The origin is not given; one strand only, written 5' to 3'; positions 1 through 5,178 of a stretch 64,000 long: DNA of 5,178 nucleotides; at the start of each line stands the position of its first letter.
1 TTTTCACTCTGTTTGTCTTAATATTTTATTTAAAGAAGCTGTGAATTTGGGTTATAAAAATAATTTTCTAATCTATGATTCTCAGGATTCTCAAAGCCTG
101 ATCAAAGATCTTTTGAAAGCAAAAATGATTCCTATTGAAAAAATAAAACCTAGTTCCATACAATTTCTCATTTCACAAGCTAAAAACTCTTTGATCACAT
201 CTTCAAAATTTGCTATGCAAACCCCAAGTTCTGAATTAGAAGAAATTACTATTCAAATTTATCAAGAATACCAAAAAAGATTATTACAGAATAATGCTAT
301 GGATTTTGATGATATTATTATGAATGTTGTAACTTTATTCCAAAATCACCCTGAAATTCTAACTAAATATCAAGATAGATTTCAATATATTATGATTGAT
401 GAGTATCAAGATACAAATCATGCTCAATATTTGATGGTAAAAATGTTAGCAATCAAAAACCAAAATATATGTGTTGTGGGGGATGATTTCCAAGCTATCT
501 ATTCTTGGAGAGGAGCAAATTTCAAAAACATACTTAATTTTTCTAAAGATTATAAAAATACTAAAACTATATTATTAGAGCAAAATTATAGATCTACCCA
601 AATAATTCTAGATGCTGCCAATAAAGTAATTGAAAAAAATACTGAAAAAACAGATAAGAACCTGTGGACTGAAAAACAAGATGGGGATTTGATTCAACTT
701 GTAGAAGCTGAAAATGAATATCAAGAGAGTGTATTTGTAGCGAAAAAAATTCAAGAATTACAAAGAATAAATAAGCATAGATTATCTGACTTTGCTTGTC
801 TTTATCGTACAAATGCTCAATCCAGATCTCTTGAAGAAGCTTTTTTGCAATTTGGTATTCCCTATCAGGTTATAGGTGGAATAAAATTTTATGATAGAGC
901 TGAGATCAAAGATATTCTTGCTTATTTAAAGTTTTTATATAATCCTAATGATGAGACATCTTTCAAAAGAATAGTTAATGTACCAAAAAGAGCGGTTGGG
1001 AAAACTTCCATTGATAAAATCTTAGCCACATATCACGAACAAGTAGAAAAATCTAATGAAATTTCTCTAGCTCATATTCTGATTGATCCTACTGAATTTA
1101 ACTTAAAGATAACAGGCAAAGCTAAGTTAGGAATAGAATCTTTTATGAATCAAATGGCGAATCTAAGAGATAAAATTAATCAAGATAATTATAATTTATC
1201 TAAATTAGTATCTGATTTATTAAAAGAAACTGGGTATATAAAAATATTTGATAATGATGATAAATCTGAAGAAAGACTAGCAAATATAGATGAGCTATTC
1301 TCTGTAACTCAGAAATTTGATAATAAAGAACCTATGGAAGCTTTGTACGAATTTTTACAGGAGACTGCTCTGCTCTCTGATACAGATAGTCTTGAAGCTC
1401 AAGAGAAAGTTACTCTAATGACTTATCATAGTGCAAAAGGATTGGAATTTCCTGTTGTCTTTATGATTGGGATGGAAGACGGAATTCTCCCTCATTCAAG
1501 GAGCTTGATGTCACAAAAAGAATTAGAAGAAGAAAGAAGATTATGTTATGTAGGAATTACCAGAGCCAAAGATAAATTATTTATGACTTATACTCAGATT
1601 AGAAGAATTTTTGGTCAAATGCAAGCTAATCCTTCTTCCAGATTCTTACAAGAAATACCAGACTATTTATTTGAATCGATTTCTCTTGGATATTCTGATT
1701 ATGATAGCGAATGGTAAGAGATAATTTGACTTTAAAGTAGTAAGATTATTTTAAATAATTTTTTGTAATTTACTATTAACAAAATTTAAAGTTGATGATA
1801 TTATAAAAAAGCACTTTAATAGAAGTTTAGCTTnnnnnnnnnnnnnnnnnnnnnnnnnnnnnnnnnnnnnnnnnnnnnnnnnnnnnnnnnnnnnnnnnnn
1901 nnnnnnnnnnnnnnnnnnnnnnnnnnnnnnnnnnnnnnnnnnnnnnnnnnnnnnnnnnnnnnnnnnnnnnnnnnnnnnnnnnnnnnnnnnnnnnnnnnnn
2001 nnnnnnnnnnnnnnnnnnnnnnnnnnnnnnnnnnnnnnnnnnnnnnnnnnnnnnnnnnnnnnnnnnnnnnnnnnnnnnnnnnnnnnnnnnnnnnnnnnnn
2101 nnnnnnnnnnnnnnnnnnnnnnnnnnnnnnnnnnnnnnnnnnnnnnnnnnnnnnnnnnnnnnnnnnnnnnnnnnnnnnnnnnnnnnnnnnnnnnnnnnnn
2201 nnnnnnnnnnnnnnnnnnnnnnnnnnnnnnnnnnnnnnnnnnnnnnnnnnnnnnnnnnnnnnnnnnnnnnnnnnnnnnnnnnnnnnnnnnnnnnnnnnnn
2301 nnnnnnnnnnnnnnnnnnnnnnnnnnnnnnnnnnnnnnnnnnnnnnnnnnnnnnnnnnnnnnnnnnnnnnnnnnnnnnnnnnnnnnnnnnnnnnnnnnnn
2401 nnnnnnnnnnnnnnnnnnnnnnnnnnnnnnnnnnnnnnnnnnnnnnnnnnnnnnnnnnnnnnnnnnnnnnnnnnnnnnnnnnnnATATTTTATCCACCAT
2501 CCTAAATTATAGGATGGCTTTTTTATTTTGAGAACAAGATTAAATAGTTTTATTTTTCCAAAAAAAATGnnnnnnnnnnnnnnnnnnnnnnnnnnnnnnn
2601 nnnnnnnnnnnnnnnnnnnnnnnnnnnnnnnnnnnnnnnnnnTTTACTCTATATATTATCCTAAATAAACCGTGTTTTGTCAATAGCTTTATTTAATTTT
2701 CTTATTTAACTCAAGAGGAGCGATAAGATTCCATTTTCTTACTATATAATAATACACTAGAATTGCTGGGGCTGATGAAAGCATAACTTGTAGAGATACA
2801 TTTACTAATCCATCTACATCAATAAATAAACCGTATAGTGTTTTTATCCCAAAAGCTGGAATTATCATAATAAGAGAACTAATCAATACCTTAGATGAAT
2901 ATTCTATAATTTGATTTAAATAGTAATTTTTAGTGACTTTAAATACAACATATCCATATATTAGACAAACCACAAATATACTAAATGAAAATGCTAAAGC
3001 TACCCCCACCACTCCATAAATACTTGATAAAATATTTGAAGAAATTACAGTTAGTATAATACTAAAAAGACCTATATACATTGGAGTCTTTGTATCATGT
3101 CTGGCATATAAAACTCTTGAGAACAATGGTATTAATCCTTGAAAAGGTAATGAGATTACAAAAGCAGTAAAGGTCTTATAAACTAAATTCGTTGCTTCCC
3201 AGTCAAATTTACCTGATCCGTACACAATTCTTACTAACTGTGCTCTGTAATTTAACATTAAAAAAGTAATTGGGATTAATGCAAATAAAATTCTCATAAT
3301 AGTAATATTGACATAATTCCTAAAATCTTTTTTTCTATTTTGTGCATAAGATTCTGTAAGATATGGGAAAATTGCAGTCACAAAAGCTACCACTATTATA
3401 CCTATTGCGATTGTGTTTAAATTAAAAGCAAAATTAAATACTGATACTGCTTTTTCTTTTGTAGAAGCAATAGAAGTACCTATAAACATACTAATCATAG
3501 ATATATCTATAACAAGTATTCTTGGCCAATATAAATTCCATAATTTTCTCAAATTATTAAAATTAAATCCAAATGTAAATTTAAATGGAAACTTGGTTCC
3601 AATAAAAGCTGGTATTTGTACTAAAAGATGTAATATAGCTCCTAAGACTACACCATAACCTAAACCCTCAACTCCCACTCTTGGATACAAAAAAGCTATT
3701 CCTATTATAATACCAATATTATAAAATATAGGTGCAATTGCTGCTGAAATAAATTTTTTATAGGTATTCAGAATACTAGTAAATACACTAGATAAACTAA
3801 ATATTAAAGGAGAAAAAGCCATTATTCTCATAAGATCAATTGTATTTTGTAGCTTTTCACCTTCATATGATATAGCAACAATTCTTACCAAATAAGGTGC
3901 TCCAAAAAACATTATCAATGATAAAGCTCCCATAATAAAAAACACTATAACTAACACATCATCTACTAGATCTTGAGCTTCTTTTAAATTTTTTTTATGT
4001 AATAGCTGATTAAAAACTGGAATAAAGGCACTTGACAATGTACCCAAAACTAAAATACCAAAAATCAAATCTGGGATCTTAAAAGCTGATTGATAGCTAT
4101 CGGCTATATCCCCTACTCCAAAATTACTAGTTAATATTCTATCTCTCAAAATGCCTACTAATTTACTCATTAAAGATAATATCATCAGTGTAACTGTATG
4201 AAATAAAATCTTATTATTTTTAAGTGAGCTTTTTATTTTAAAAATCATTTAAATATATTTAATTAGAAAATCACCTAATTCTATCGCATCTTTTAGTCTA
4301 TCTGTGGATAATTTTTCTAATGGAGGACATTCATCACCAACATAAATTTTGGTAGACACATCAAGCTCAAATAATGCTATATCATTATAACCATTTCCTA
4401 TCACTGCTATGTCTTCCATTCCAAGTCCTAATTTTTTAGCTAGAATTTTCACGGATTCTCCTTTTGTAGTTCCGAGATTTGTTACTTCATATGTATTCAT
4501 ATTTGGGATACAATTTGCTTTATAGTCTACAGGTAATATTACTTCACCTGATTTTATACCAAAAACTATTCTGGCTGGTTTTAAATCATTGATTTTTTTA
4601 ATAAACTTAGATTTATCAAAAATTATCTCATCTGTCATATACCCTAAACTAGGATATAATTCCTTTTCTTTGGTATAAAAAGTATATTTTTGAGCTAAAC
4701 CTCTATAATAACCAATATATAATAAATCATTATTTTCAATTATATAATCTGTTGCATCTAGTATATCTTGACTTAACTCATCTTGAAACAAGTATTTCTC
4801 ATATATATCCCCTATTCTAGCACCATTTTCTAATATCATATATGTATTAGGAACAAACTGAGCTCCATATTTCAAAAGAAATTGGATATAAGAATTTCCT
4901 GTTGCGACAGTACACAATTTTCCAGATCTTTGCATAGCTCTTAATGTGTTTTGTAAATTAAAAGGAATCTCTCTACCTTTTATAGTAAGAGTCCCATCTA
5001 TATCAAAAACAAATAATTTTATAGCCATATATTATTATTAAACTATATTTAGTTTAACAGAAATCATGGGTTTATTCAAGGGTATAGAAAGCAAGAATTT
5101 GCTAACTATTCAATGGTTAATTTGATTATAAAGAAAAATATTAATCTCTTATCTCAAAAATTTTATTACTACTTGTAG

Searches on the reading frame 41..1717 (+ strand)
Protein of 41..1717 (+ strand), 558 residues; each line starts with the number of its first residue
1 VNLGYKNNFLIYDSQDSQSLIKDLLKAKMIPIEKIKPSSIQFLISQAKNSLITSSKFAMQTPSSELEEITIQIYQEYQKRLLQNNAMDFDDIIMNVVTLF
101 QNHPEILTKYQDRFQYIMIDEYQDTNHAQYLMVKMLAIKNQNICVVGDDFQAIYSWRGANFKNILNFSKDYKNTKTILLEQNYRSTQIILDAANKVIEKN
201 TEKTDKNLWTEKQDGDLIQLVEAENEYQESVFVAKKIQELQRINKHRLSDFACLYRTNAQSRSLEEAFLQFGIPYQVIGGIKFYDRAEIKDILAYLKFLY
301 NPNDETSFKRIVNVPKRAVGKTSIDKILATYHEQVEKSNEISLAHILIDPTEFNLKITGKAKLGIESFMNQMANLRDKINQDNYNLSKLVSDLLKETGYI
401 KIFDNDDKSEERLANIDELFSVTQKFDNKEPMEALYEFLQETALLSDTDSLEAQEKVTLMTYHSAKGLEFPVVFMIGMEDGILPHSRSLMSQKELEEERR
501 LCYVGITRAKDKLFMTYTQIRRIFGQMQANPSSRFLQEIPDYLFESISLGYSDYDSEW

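Call 10: search_protein_families(library=pfam, proteins=[window:41-1717:+], max_evalue=0.001)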
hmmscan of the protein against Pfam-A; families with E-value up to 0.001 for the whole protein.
window:41-1717:+ (558 aa): 5 families
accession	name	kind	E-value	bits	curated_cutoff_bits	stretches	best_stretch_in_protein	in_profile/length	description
PF13361.12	UvrD_C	-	9.3e-83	279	25.6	1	177-519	1-349/350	UvrD-like helicase C-terminal domain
PF00580.27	UvrD-helicase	-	9.1e-50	170.3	23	1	3-172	97-271/271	UvrD/REP helicase N-terminal domain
PF13538.12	UvrD_C_2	-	7.9e-10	38.9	27.4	1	457-515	2-51/52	UvrD-like helicase C-terminal domain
PF01443.25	Viral_helicase1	-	1.6e-08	35.1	21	1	424-513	144-224/228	Viral superfamily 1 RNA helicase core domain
PF13245.12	AAA_19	-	1.3e-05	25.8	25.1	1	108-155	85-132/134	AAA domain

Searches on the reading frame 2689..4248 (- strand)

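Call 10: search_protein_families(library=pfam, proteins=[window:2689-4248:-], max_evalue=0.001)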
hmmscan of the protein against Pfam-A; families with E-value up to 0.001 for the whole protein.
window:2689-4248:- (519 aa): 4 families
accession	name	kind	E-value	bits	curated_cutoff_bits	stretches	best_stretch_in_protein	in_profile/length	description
PF03023.19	MurJ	-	3.4e-83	280.2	27.4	1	41-464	3-429/451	Lipid II flippase MurJ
PF01554.23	MatE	-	2.3e-16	60.4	24.9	2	250-402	10-157/161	MatE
PF13440.11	Polysacc_synt_3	-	6.1e-07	29.4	23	1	63-345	11-286/293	Polysaccharide biosynthesis protein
PF01943.22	Polysacc_synt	-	0.00015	21.7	28.2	1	89-299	70-272/274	Polysaccharide biosynthesis protein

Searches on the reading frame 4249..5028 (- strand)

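Call 10: search_protein_families(library=pfam, proteins=[window:4249-5028:-], max_evalue=0.001)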
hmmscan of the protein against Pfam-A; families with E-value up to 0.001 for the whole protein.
window:4249-5028:- (259 aa): 3 families
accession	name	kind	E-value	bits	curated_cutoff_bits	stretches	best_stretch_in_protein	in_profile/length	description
PF08282.18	Hydrolase_3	-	2.3e-23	83.7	20.9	1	6-221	1-220/255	haloacid dehalogenase-like hydrolase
PF00702.32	Hydrolase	-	8.6e-07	30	26.4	1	3-218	1-185/191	haloacid dehalogenase-like hydrolase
PF05116.19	S6PP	-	2.5e-06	27.7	20.3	0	183-236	160-212/247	Sucrose-6F-phosphate phosphohydrolase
